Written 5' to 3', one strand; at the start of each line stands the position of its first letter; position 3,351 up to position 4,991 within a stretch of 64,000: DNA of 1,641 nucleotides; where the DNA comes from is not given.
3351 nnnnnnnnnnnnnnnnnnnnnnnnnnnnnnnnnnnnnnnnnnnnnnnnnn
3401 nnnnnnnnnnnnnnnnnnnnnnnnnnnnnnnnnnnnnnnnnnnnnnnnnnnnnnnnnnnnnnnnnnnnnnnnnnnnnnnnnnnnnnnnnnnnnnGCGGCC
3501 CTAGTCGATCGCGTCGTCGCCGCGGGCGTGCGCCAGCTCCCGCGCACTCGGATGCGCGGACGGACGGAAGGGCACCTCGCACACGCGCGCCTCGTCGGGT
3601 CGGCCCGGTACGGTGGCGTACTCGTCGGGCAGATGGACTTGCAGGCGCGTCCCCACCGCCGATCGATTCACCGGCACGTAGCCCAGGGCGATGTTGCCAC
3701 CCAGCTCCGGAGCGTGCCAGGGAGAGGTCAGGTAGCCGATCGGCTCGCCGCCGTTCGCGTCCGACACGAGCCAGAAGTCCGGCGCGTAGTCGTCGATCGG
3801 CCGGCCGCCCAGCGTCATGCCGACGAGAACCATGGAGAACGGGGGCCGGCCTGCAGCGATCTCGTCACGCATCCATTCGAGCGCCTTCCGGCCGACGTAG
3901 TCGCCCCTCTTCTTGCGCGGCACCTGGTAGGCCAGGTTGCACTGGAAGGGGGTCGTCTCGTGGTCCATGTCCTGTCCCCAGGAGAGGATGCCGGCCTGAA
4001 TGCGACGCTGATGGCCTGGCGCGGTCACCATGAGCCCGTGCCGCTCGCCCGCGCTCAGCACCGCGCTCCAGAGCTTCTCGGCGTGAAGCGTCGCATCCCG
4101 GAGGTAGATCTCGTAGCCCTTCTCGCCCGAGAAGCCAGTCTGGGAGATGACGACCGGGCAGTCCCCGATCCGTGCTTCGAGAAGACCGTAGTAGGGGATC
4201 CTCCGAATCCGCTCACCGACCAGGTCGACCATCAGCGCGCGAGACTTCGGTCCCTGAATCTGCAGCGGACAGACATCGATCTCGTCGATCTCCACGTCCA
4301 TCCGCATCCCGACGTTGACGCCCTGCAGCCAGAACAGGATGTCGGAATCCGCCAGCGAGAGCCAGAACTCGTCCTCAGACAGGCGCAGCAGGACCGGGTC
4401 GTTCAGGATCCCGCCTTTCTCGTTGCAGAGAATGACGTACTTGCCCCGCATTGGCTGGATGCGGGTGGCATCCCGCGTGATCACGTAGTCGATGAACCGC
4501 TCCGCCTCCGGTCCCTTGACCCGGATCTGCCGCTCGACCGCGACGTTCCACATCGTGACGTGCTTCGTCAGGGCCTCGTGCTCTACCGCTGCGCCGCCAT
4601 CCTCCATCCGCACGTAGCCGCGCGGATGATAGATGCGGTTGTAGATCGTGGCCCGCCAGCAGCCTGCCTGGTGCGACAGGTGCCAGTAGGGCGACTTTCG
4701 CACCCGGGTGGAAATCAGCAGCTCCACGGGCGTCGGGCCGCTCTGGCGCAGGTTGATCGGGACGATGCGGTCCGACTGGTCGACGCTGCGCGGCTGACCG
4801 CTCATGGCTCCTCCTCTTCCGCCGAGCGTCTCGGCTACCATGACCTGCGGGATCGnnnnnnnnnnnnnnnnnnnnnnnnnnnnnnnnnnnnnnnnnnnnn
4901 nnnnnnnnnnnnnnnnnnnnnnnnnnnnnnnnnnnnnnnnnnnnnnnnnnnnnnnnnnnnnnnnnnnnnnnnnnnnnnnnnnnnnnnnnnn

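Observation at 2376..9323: TRAP transporter genes split around a divergent GcvT-family / dimethylglycine-dehydrogenase-like pair: candidate methylated-amine uptake and demethylation module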

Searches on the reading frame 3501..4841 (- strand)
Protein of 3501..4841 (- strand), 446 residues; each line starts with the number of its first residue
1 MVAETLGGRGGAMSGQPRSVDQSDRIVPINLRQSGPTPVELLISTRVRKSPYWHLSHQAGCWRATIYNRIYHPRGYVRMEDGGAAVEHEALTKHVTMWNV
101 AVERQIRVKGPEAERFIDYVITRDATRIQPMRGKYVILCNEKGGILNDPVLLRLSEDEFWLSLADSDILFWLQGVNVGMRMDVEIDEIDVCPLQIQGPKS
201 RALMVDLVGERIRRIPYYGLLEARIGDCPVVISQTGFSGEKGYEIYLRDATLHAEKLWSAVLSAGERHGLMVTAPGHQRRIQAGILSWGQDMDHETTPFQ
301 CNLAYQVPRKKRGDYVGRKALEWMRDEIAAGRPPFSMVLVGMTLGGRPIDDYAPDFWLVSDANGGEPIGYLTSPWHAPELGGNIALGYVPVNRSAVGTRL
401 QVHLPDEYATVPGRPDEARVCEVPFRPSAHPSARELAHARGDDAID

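Call 4: search_protein_families(library=pfam, proteins=[window:3501-4841:-])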
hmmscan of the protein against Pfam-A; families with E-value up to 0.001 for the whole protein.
window:3501-4841:- (446 aa): 2 families
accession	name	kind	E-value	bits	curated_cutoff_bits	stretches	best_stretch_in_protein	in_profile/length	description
PF01571.26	GCV_T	-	1.2e-41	143.1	25.6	1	84-304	29-253/255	Aminomethyltransferase folate-binding domain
PF08669.17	GCV_T_C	-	5.8e-09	36.2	25.9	1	363-408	23-68/80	Glycine cleavage T-protein C-terminal barrel domain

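Call 5: search_protein_families(library=ncbifam, proteins=[window:3501-4841:-])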
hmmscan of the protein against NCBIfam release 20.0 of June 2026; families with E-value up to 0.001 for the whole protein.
window:3501-4841:- (446 aa): 8 families
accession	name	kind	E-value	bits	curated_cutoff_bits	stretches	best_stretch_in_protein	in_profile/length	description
NF009133.0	PRK12486.1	equivalog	2.6e-76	257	410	1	41-409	6-359/369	dimethylsulfoniopropionate demethylase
NF053776.1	TmaoDeMthMsil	equivalog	4.4e-46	157.8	1100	1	79-402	413-734/763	trimethylamine N-oxide demethylase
NF001567.0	PRK00389.1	subfamily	1.1e-45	156.2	300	1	83-407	33-341/359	glycine cleavage system aminomethyltransferase GcvT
TIGR00528.1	gcvT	equivalog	1e-38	133.2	235.85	1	83-405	31-346/362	glycine cleavage system aminomethyltransferase GcvT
NF010093.0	PRK13579.1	equivalog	2.2e-36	125.4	459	1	83-427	40-365/371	glycine cleavage system aminomethyltransferase GcvT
TIGR01372.1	soxA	subfamily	1.3e-33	115.9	1164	1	41-411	603-979/996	sarcosine oxidase subunit alpha family protein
NF047633.1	SyrngDmethDesA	equivalog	1.1e-10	40.6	800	1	105-272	58-234/453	syringate O-demethylase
NF047885.1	VanMgalDeMLigM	equivalog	1.9e-06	27.1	580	1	105-272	57-235/461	vanillate/3-O-methylgallate O-demethylase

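Call 7: search_solved_structures(query=window:3501-4841:-, max_evalue=0.001, show_alignments=1)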
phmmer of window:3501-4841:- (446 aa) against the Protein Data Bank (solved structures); distinct sequences matched with E-value up to 0.001: 20.
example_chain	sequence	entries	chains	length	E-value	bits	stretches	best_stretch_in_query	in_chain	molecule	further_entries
3tfh_A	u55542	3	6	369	1.5e-45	159.2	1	44-322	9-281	GcvT-like Aminomethyltransferase protein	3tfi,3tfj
1woo_A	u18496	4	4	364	2.8e-36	128.6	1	89-405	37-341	Aminomethyltransferase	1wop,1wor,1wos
1yx2_A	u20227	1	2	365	1.5e-34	122.9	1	85-404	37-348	Aminomethyltransferase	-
9q59_A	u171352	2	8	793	7.3e-28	100.9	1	87-406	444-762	trimethylamine N-oxide demethylase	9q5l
9q5a_A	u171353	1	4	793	7.3e-28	100.9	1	87-406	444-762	Trimethylamine N-oxide Demethylase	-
1wsr_A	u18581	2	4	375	2.9e-23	85.7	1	89-404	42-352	Aminomethyltransferase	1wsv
3a8i_A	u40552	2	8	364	9.8e-23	84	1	80-392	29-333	Aminomethyltransferase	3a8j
1vlo_A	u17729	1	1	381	1.1e-22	83.8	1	80-392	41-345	Aminomethyltransferase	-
2gag_A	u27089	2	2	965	1.3e-22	83.5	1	44-409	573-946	heterotetrameric sarcosine oxidase alpha-subunit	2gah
1v5v_A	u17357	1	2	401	2.2e-22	82.8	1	86-404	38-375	aminomethyltransferase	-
3a8k_A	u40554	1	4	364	4.8e-22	81.7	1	80-392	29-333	Aminomethyltransferase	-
3gir_A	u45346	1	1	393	5.6e-22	81.5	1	83-403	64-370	Aminomethyltransferase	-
1vrq_A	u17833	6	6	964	5.9e-22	81.4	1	33-403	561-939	Sarcosine oxidase alpha subunit | Subunit alpha of sarcosine oxidase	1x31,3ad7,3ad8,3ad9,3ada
1pj5_A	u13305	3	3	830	9.9e-20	74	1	92-342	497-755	N,N-dimethylglycine oxidase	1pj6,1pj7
3gsi_A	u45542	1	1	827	1.2e-18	70.4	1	92-342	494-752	N,N-dimethylglycine oxidase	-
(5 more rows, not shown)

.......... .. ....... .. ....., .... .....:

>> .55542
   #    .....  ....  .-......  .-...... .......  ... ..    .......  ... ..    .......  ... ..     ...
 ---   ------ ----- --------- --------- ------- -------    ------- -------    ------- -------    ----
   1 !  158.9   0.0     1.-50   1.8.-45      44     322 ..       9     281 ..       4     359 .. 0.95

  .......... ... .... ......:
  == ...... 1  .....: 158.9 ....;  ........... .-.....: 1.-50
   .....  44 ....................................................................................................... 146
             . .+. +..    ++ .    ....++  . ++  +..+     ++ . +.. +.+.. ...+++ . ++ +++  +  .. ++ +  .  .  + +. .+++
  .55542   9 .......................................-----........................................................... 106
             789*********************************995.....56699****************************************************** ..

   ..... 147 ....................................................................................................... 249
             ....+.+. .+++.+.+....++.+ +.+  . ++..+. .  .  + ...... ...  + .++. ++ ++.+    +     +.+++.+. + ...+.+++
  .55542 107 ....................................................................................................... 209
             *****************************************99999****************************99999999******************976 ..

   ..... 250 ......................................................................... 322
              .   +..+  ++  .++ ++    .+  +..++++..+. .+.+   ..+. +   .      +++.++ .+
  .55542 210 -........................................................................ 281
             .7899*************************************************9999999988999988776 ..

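Call 14: find_homologous_proteins(query=window:3501-4805:-, max_evalue=1e-20)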
Query window:3501-4805:- (434 aa): 7950 proteins with E <= 1e-20 among 8000 candidates; the best 120 are listed.
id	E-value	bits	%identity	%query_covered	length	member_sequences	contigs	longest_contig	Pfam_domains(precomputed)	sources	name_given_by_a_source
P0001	1.2e-290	982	97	100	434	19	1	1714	PF01571.27,PF08669.18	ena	-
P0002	8.9e-263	890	88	100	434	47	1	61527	PF01571.27,PF08669.18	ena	-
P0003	1.2e-258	876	85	100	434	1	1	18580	PF01571.27,PF08669.18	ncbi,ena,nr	ncbi:MAG: aminomethyl transferase family protein [Alphaproteobacteria bacterium]|nr:aminomethyl tran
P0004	1.6e-257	873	85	100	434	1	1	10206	PF01571.27,PF08669.18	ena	-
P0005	4.7e-257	871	84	100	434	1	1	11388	PF01571.27,PF08669.18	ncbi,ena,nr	ncbi:MAG: aminomethyl transferase family protein [Nitrospinae bacterium]|nr:aminomethyl transferase 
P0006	2.2e-256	869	85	100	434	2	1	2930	PF01571.27,PF08669.18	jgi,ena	-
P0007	4.4e-256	868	85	100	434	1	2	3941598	PF01571.27,PF08669.18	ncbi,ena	-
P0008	1.7e-255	866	84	100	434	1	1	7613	PF01571.27,PF08669.18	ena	-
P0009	1.7e-255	866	84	100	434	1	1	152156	PF01571.27,PF08669.18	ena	-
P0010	2.5e-255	866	84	100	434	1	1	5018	PF01571.27,PF08669.18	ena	-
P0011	1.3e-254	863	85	100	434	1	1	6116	PF01571.27,PF08669.18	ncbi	-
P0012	1.6e-254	863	84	100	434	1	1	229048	PF01571.27,PF08669.18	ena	-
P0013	1.7e-254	863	84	100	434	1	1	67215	PF01571.27,PF08669.18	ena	-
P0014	2.0e-254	862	84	100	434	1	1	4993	PF01571.27,PF08669.18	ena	-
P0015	2.8e-254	862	83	100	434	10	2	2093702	PF01571.27,PF08669.18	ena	-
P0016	2.8e-254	862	83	100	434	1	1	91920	PF01571.27,PF08669.18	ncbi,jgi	-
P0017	3.7e-254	862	84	100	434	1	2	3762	PF01571.27,PF08669.18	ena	-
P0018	3.9e-254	862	83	100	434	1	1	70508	PF01571.27,PF08669.18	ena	-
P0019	4.0e-254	862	83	100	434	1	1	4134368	PF01571.27,PF08669.18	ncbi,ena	-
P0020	4.2e-254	861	84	100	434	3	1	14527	PF01571.27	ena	-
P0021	4.2e-254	861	83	100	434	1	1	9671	PF01571.27,PF08669.18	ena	-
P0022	4.7e-254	861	85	100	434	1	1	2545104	PF01571.27,PF08669.18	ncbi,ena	-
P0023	5.5e-254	861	85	100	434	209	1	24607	PF01571.27,PF08669.18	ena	-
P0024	6.3e-254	861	85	100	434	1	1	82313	PF01571.27,PF08669.18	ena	-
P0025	1.1e-253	860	83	100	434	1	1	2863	PF01571.27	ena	-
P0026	1.2e-253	860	83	100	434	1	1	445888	PF01571.27,PF08669.18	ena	-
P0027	1.8e-253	859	83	100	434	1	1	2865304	PF01571.27,PF08669.18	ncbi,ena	-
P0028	2.0e-253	859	83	100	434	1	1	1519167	PF01571.27,PF08669.18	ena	-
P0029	2.1e-253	859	83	100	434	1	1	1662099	PF01571.27,PF08669.18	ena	-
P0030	3.5e-253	858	83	100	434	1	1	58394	PF01571.27,PF08669.18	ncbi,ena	-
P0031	3.6e-253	858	83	100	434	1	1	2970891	PF01571.27,PF08669.18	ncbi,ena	-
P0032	4.3e-253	858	84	100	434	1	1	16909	PF01571.27,PF08669.18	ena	-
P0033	5.5e-253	858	85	100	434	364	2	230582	PF01571.27,PF08669.18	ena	-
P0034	5.7e-253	858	84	100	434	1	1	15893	PF01571.27,PF08669.18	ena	-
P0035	1.5e-252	856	82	100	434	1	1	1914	PF01571.27,PF08669.18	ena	-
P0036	1.5e-252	856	82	100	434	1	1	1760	PF01571.27,PF08669.18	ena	-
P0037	3.2e-252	855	83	100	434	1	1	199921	PF01571.27,PF08669.18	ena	-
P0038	3.5e-252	855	84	100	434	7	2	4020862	PF01571.27,PF08669.18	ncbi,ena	-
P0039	3.7e-252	855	82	100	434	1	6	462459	PF01571.27,PF08669.18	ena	-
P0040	4.1e-252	855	83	100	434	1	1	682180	PF01571.27,PF08669.18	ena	-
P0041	4.3e-252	855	83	100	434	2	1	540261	PF01571.27,PF08669.18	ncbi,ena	-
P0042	4.4e-252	855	82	100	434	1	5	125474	PF01571.27,PF08669.18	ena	-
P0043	5.5e-252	854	83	100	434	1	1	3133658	PF01571.27,PF08669.18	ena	-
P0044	6.6e-252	854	82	100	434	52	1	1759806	PF01571.27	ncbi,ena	-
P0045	7.0e-252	854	84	100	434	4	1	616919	PF01571.27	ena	-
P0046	9.0e-252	854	84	100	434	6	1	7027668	PF01571.27,PF08669.18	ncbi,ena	-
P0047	1.2e-251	853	82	100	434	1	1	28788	PF01571.27,PF08669.18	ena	-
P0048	2.1e-251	853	82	100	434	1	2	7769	PF01571.27,PF08669.18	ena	-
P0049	3.9e-251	852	82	100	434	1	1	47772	PF01571.27,PF08669.18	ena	-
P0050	4.1e-251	852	82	100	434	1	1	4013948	PF01571.27,PF08669.18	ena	-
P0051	5.1e-251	851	83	100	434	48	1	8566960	PF01571.27,PF08669.18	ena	-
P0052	6.9e-251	851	84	100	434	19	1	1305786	PF01571.27,PF08669.18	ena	-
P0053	9.8e-251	850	83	100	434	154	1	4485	PF01571.27,PF08669.18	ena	-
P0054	1.5e-250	850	83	100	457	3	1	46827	PF01571.27,PF08669.18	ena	-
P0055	3.3e-250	849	82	100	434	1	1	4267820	PF01571.27,PF08669.18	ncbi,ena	-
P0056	3.4e-250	849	84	100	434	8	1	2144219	PF01571.27,PF08669.18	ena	-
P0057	3.7e-250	848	82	100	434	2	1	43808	PF01571.27,PF08669.18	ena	-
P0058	4.3e-250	848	82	100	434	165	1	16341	PF01571.27,PF08669.18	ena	-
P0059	5.1e-250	848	84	100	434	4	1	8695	PF01571.27,PF08669.18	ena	-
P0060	8.5e-250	847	83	100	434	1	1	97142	PF01571.27,PF08669.18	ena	-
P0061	1.4e-249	847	84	100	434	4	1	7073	PF01571.27,PF08669.18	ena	-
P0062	2.0e-249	846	84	100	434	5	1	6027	PF01571.27,PF08669.18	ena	-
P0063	8.8e-249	844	83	100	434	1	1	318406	PF01571.27,PF08669.18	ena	-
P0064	2.5e-248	842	83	100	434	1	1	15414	PF01571.27,PF08669.18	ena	-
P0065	3.0e-248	842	83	100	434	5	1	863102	PF01571.27,PF08669.18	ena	-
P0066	3.1e-248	842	79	100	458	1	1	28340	PF01571.27,PF08669.18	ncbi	-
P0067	4.8e-248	841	83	100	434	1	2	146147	PF01571.27,PF08669.18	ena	-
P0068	1.2e-247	840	83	99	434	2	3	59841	PF01571.27,PF08669.18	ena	-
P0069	1.6e-247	840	82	100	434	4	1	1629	PF01571.27,PF08669.18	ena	-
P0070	1.7e-247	840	82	100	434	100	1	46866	PF01571.27,PF08669.18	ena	-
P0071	2.0e-247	839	82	100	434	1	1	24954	PF01571.27,PF08669.18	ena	-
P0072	2.1e-247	839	83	100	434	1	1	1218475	PF01571.27,PF08669.18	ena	-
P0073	2.7e-247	839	83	100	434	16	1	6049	PF01571.27,PF08669.18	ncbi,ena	-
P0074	2.8e-247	839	83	100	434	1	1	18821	PF01571.27,PF08669.18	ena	-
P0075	1.1e-246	837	82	100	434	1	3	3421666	PF01571.27,PF08669.18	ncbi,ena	-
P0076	2.4e-245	833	81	100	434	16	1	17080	PF01571.27,PF08669.18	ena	-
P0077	4.0e-245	832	82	100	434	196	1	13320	PF01571.27,PF08669.18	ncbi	-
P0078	1.4e-244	830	82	100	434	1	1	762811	PF01571.27,PF08669.18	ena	-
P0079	2.2e-244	829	80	100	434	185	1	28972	PF01571.27,PF08669.18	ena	-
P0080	2.4e-244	829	82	100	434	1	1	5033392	PF01571.27,PF08669.18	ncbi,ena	-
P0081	1.2e-243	827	82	99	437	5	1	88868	PF01571.27,PF08669.18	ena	-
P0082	5.4e-243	825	82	100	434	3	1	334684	PF01571.27,PF08669.18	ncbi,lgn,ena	-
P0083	2.0e-242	823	81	99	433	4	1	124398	PF01571.27,PF08669.18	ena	-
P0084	2.3e-242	823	82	99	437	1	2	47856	PF01571.27,PF08669.18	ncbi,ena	-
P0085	3.0e-242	822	81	100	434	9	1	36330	PF01571.27,PF08669.18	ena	-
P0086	4.4e-242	822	82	99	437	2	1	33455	PF01571.27,PF08669.18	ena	-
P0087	1.7e-241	820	81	99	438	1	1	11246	PF01571.27,PF08669.18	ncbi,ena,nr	ncbi:MAG: aminomethyl transferase family protein [Gemmatimonadetes bacterium]|nr:aminomethyl transfe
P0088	4.9e-241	818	81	99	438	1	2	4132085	PF01571.27,PF08669.18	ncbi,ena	-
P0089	8.8e-241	818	81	100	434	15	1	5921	PF01571.27,PF08669.18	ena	-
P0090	4.4e-240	815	81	99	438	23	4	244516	PF01571.27,PF08669.18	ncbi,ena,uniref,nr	ncbi:glycine cleavage T C-terminal barrel domain-containing protein [Candidatus Palauibacter polyket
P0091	5.9e-240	815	80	99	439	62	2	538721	PF01571.27,PF08669.18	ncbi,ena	-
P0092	4.1e-239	812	81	99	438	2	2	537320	PF01571.27,PF08669.18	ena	-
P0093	5.7e-239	812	80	99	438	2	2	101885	PF01571.27,PF08669.18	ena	-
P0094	7.7e-239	811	81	99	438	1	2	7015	PF01571.27,PF08669.18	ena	-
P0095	1.8e-238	810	80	99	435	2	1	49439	PF01571.27,PF08669.18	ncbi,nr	ncbi:MAG: aminomethyl transferase family protein [Gemmatimonadales bacterium]|nr:aminomethyl transfe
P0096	3.7e-238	809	82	97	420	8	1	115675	PF01571.27,PF08669.18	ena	-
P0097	1.0e-237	807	80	99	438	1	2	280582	PF01571.27,PF08669.18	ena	-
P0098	3.0e-237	806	80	99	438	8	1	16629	PF01571.27,PF08669.18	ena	-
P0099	3.8e-237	806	80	99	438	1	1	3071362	PF01571.27,PF08669.18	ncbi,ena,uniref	ncbi:glycine cleavage T C-terminal barrel domain-containing protein [Candidatus Palauibacter sp.]|un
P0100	4.2e-234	796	78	99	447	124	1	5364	PF01571.27,PF08669.18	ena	-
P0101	1.8e-232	790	77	99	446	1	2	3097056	PF01571.27,PF08669.18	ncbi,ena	-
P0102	1.8e-231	787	79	100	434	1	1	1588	PF01571.27,PF08669.18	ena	-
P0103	1.2e-229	781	76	99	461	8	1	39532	PF01571.27,PF08669.18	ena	-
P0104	1.5e-224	764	74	100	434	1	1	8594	PF01571.27,PF08669.18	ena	-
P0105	1.6e-223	761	74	98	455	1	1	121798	PF01571.27,PF08669.18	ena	-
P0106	5.0e-223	759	74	100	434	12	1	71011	PF01571.27,PF08669.18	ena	-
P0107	5.7e-223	759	74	100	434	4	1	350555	PF01571.27,PF08669.18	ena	-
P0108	5.7e-223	759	74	98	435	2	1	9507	PF01571.27,PF08669.18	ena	-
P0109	6.1e-223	759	73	100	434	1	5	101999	PF01571.27,PF08669.18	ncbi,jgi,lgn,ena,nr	ncbi:MAG: aminomethyl transferase family protein [Rhodospirillales bacterium]|nr:aminomethyl transfe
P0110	6.2e-223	759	74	98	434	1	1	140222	PF01571.27,PF08669.18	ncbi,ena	-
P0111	1.2e-222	758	74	98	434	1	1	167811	PF01571.27,PF08669.18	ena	-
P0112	1.3e-222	758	74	100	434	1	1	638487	PF01571.27,PF08669.18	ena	-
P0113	1.3e-222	758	74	98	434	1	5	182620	PF01571.27,PF08669.18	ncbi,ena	-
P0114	1.4e-222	758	73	98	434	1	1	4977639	PF01571.27,PF08669.18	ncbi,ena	-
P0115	1.8e-222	757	75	98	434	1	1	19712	PF01571.27,PF08669.18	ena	-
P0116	1.8e-222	757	73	100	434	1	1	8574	PF01571.27,PF08669.18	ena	-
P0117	2.8e-222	757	73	100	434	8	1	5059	PF01571.27,PF08669.18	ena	-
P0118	2.9e-222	756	73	100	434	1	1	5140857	PF01571.27,PF08669.18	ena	-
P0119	4.4e-222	756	73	100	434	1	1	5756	PF01571.27,PF08669.18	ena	-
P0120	4.5e-222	756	74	98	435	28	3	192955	PF01571.27,PF08669.18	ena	-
